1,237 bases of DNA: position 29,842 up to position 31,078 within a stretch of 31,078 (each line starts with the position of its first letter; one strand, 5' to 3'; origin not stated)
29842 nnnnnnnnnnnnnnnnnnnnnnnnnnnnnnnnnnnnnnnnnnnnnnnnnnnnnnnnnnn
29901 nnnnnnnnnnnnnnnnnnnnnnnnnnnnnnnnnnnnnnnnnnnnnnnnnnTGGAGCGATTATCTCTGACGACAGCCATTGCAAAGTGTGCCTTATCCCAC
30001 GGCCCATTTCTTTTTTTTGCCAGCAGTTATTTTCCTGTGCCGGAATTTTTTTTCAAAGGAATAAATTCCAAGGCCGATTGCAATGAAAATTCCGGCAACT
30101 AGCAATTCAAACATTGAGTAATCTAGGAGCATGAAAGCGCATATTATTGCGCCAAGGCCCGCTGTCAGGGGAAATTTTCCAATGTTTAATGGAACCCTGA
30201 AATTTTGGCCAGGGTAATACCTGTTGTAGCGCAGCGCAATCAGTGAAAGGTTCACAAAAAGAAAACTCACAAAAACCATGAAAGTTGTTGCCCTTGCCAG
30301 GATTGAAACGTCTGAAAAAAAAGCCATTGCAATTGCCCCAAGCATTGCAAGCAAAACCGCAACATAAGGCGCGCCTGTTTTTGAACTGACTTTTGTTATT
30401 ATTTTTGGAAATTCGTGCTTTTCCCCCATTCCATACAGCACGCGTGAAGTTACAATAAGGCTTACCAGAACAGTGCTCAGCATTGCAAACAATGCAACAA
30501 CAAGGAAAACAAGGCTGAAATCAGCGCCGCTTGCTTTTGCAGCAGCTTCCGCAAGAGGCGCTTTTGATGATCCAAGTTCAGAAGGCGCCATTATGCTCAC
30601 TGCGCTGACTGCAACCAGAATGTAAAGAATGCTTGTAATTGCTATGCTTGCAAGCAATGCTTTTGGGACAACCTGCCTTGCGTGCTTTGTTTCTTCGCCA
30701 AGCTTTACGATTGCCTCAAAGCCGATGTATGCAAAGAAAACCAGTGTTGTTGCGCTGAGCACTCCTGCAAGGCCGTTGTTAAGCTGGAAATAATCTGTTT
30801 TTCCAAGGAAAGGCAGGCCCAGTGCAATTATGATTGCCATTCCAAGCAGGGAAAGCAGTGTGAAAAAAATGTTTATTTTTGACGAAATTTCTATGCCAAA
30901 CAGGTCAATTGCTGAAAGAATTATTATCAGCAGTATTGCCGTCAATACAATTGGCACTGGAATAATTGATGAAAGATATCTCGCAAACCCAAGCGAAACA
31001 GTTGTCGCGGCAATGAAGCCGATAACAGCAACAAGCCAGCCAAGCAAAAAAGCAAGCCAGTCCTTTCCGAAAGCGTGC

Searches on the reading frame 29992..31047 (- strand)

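Call 10: search_protein_families(library=pfam, proteins=[window:29992-31047:-], max_evalue=0.001)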
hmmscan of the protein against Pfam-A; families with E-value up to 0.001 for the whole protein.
window:29992-31047:- (351 aa): 2 families
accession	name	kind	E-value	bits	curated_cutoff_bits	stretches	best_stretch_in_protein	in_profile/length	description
PF13520.12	AA_permease_2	-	4.8e-33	115.2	27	1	3-307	81-401/427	Amino acid permease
PF00324.27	AA_permease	-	3.1e-27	95.8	24.6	1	4-316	83-426/470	Amino acid permease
